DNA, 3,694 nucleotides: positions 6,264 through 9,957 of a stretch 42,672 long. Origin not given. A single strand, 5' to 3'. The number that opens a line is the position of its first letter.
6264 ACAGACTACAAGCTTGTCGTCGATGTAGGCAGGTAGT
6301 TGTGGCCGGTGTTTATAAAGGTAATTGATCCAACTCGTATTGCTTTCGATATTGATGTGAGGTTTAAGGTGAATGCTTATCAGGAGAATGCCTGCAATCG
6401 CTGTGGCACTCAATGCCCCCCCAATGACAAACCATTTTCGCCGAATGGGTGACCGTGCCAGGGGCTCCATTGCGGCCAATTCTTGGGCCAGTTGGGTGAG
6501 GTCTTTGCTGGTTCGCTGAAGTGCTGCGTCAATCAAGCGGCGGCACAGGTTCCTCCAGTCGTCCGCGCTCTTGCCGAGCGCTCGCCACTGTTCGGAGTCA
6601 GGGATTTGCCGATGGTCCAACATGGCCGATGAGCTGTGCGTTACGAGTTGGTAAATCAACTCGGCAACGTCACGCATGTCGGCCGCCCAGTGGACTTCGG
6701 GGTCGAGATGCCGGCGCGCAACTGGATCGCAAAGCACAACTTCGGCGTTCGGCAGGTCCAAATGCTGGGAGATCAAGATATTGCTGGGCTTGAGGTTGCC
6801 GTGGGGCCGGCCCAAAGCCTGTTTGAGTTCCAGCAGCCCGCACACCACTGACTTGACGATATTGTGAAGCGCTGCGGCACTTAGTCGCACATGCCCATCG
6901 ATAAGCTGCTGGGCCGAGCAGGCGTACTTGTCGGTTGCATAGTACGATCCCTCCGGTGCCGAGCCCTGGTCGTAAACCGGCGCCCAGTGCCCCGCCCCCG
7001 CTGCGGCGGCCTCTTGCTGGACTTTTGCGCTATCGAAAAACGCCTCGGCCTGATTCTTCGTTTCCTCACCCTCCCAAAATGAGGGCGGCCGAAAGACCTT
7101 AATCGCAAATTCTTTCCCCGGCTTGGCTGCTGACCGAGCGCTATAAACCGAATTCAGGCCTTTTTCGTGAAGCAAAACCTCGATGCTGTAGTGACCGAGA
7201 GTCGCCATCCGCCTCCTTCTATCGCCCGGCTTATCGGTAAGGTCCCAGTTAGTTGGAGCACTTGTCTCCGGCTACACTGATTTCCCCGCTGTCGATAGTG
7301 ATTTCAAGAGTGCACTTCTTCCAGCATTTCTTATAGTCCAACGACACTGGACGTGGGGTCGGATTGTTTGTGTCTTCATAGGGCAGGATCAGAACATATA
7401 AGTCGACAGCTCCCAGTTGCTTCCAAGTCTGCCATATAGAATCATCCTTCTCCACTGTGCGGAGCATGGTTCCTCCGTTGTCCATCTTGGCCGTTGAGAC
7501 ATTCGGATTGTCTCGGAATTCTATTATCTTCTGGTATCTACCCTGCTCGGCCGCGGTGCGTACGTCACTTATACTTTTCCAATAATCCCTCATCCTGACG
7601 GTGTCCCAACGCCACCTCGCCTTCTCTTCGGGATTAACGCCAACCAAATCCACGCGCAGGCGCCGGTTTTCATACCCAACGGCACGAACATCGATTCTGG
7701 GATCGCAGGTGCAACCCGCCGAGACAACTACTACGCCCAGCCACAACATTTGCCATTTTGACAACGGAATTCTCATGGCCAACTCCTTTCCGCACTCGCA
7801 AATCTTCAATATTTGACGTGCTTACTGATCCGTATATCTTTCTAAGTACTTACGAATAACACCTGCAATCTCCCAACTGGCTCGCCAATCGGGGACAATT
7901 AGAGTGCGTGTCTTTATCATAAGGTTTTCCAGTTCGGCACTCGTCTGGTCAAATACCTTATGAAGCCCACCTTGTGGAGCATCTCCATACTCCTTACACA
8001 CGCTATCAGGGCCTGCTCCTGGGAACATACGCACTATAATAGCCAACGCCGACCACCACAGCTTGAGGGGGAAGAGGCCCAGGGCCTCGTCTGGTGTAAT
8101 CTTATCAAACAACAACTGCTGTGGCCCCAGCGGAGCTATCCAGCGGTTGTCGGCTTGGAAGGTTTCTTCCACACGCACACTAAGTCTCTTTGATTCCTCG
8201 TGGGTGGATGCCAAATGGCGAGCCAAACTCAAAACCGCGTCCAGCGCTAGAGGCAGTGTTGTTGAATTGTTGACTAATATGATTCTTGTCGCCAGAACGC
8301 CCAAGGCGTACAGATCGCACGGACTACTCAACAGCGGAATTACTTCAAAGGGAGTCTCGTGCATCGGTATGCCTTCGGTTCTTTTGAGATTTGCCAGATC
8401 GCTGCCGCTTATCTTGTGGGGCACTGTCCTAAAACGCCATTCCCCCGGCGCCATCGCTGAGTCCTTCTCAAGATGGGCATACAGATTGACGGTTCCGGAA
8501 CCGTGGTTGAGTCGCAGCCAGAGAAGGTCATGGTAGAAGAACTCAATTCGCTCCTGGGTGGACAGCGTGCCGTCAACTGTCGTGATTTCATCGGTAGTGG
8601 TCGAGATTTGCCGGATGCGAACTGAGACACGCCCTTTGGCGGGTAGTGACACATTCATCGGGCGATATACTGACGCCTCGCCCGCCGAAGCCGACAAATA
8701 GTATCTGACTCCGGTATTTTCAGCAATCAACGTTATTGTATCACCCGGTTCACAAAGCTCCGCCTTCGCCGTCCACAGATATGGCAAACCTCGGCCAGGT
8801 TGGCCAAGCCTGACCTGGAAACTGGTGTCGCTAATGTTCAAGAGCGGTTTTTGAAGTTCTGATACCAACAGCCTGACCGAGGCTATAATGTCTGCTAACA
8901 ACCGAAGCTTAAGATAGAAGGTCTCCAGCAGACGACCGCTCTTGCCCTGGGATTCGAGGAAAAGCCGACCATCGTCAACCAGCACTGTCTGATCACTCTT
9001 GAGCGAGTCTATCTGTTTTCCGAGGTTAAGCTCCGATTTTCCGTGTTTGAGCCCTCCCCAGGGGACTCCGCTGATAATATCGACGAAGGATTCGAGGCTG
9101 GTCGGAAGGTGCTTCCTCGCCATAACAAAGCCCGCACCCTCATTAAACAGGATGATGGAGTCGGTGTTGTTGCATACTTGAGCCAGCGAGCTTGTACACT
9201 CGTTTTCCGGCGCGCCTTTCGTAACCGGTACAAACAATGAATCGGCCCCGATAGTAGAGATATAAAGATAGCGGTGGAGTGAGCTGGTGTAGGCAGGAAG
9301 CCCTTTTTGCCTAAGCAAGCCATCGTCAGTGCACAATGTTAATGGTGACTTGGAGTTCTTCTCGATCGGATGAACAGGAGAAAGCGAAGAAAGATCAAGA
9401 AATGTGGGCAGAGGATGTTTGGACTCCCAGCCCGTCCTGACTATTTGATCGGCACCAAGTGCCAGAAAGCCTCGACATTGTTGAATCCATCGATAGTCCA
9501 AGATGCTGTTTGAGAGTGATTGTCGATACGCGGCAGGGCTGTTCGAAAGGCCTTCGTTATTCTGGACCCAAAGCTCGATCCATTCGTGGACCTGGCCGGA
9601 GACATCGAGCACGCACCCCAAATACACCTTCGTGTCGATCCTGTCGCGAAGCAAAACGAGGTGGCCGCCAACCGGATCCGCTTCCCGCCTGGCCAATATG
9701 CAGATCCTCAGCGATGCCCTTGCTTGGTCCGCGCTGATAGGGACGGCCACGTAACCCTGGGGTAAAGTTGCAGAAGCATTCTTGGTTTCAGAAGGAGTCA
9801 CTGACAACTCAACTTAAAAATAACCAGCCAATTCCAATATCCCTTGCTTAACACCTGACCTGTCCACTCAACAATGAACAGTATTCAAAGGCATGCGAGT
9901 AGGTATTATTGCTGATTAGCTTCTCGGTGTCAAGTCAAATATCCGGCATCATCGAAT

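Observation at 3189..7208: PpkA-like and TagR-like functions fused in one polypeptide, with a kinase core that looks catalytically dead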

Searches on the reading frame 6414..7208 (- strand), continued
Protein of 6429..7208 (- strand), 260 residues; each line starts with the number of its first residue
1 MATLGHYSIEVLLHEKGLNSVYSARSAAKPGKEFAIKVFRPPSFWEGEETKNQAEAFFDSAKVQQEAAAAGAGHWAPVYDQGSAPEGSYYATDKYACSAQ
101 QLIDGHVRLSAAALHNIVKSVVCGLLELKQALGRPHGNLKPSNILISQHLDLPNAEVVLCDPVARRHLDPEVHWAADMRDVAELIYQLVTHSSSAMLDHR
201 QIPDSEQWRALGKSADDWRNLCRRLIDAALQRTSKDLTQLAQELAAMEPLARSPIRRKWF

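Call 75: search_protein_families(library=pfam, proteins=[L060:4704-5690:+, L083:18518-19597:+], max_evalue=1)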
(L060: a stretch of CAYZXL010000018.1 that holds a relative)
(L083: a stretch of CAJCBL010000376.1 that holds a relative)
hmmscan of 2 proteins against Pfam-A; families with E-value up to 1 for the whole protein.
L060:4704-5690:+ (328 aa): 1 family
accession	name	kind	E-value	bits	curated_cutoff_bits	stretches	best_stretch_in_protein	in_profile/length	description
PF09867.14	TagF_N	-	0.14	12.6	27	1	84-113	64-92/135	TagF N-terminal domain, Type VI secretion system-associated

L083:18518-19597:+ (359 aa): 1 family
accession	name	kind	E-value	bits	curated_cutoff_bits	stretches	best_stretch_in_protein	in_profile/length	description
PF09867.14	TagF_N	-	0.074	13.4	27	1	93-119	66-91/135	TagF N-terminal domain, Type VI secretion system-associated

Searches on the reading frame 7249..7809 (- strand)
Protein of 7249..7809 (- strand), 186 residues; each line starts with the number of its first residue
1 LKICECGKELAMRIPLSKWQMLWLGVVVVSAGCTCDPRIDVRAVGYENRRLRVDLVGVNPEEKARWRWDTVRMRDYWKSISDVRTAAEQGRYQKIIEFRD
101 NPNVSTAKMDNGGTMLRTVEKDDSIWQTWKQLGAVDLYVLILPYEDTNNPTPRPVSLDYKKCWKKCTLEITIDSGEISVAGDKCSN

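Call 5: search_protein_families(library=pfam, proteins=[window:7249-7809:-], max_evalue=0.01)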
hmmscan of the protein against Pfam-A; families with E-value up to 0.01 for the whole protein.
window:7249-7809:- (186 aa): 0 families

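Call 8: search_protein_families(library=ncbifam, proteins=[window:7249-7809:-], max_evalue=0.1)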
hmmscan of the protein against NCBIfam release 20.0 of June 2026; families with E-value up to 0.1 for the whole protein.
window:7249-7809:- (186 aa): 0 families

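Call 45: search_protein_families(library=pfam, alignment_id=A3, max_evalue=10)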
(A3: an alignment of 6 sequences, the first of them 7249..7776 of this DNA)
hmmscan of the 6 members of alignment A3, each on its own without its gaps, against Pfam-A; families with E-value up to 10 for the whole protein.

A. member 1, window:7249-7776:- (175 aa): 0 families

B. families by the number of members that match (of 6 scanned): 1 family
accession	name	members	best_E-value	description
PF04143.19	Sulf_transp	1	0.04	Sulphur transport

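Call 46: search_solved_structures(query=A3, max_evalue=10, show_alignments=1)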
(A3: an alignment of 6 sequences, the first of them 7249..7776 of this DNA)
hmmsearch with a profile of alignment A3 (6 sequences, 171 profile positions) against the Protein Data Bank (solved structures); distinct sequences matched with E-value up to 10: 3.
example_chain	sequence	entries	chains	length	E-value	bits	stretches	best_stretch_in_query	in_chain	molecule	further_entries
3dfh_A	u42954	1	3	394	1.1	12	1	14-77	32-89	mandelate racemase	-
3sbf_A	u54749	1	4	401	1.1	11.9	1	14-77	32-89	mandelate racemase / muconate lactonizing enzyme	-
3r25_A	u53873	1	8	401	1.1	11.9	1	14-77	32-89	mandelate racemase / muconate lactonizing enzyme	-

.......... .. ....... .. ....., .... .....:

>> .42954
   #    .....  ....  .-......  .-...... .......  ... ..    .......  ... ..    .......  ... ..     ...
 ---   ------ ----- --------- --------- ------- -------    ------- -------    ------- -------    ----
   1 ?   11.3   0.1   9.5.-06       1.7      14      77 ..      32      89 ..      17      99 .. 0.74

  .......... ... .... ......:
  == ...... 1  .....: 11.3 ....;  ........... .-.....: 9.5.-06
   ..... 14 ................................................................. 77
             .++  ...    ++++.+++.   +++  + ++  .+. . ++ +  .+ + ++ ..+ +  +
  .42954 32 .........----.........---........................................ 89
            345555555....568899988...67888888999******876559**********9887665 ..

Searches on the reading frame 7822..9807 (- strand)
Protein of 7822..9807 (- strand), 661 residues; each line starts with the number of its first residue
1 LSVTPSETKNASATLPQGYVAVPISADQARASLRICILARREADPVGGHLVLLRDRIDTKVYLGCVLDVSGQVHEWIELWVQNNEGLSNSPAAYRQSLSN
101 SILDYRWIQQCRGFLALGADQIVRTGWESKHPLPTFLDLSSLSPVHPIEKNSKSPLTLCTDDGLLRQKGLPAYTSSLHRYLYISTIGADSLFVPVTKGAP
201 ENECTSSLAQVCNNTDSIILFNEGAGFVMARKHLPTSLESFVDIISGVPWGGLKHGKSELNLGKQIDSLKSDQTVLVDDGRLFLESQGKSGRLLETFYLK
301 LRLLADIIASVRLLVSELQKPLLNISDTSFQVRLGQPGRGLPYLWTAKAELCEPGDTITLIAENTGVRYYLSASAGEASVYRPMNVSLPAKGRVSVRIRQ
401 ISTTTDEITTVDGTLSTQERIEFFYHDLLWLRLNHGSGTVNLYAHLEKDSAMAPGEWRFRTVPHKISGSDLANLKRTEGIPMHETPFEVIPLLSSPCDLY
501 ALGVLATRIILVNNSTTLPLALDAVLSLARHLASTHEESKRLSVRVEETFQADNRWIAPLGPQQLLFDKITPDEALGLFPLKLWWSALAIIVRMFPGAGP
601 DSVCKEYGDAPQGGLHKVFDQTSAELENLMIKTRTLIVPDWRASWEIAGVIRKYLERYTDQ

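Call 5: search_protein_families(library=pfam, proteins=[window:7822-9807:-], max_evalue=0.01)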
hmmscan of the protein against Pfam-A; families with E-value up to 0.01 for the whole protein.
window:7822-9807:- (661 aa): 0 families

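Call 8: search_protein_families(library=ncbifam, proteins=[window:7822-9807:-], max_evalue=0.1)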
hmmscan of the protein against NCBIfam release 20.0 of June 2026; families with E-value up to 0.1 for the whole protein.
window:7822-9807:- (661 aa): 0 families

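Call 30: search_solved_structures(query=A2, max_evalue=10, show_alignments=2)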
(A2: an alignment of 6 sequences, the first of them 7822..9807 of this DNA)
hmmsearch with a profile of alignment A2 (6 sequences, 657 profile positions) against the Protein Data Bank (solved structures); distinct sequences matched with E-value up to 10: 18.
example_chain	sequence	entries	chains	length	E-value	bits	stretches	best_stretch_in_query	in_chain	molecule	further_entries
6xaa_A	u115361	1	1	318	1.9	9.8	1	108-174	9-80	Non-structural protein 3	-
7d6h_A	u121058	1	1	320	2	9.8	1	107-174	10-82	Papain-like protease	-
9brv_A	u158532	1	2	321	2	9.7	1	115-174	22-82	Papain-like protease nsp3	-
13qx_A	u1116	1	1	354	2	9.7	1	106-174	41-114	Papain-like protease nsp3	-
6xa9_A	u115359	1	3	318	2.1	9.6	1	116-174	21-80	Non-structural protein 3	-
9brx_AA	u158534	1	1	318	2.1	9.6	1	116-174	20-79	Papain-like protease nsp3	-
8vec_A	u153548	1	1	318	2.1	9.6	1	116-174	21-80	Papain-like protease nsp3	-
8eua_A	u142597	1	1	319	2.1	9.6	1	116-174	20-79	Papain-like protease nsp3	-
9brw_A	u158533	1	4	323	2.2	9.6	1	116-174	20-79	Papain-like protease nsp3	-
6wuu_A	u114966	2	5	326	2.2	9.6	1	116-174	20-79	Non-structural protein 3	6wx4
9puh_D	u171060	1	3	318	2.2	9.6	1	116-174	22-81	Papain-like protease nsp3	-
9puy_A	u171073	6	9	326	2.2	9.6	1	116-174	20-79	Papain-like protease nsp3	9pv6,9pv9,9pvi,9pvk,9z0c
9vwy_A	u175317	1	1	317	2.2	9.6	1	116-174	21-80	Papain-like protease nsp3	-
9vao_A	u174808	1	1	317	2.2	9.6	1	116-174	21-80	Papain-like protease nsp3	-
7nt4_A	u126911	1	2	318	2.2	9.6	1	116-174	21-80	Non-structural protein 3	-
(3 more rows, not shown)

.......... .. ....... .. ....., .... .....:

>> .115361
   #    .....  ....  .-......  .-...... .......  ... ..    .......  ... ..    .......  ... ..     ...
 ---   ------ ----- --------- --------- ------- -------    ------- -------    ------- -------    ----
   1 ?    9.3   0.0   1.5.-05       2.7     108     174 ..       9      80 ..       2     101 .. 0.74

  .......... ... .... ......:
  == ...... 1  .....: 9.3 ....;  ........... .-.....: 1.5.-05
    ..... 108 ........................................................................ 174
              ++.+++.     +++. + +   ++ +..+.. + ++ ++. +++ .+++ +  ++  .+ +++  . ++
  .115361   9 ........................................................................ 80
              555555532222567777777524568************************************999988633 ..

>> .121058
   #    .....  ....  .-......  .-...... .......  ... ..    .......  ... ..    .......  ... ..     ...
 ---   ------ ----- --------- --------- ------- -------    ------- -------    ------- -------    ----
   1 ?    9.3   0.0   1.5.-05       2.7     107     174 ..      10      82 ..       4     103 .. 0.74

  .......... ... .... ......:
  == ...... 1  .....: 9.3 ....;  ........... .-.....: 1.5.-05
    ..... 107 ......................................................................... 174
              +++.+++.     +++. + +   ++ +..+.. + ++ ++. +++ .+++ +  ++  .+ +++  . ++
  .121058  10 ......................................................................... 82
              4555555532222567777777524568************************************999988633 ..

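Call 43: search_protein_families(library=pfam, alignment_id=A2, max_evalue=1)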
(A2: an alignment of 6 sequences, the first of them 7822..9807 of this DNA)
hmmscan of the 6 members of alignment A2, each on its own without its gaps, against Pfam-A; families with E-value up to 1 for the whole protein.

A. member 1, window:7822-9807:- (661 aa): 0 families

B. families by the number of members that match (of 6 scanned): 1 family
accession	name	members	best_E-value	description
PF25370.1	HTH_74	1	0.12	HTH three-helical bundle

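Call 80: find_related_loci(query=A2, collection=metagenome_contigs, flank=8000)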
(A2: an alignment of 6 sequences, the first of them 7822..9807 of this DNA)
Query A2 (661 aa) in metagenome_contigs; peptide patterns used: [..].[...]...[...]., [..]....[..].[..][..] (x = any residue, [..] = any of these).
528 stretches matched a pattern; 373 encode a relative of the query (tblastn E <= 1e-3); the best 80 are kept; 80 distinct loci.
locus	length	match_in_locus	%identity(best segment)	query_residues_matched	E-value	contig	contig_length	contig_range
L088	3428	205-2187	88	1-661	0e+0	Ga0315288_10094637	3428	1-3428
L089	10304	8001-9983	87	1-661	0e+0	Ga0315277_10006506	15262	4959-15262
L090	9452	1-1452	89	178-661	0e+0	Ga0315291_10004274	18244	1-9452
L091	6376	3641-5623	61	1-661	0e+0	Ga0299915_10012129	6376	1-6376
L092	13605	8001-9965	57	1-655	0e+0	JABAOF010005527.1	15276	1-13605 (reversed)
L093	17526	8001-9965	57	1-655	0e+0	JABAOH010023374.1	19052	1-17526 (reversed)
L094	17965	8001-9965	56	1-655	0e+0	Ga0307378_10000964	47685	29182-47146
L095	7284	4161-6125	56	1-655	0e+0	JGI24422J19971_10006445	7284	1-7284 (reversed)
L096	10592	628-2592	56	1-655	0e+0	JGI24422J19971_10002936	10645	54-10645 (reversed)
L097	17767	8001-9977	56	1-658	0e+0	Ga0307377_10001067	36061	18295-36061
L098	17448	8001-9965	56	1-655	0e+0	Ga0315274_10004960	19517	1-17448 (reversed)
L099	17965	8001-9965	56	1-655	0e+0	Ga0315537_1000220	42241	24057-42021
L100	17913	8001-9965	55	1-655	0e+0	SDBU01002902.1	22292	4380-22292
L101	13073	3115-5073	56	3-655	0e+0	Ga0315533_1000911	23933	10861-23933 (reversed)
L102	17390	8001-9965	55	1-655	0e+0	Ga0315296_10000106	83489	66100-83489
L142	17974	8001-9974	49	1-658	0e+0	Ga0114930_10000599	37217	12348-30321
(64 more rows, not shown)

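Call 85: search_protein_families(library=pfam, proteins=[L142:13526-17650:+], max_evalue=1)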
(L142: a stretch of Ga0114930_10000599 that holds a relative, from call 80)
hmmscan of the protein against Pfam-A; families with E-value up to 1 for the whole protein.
L142:13526-17650:+ (1375 aa): 1 family
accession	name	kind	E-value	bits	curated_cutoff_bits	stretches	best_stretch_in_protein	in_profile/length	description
PF14331.11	IcmF-related_N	-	1.5e-57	195.3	25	1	187-447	5-257/259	IcmF-related N-terminal domain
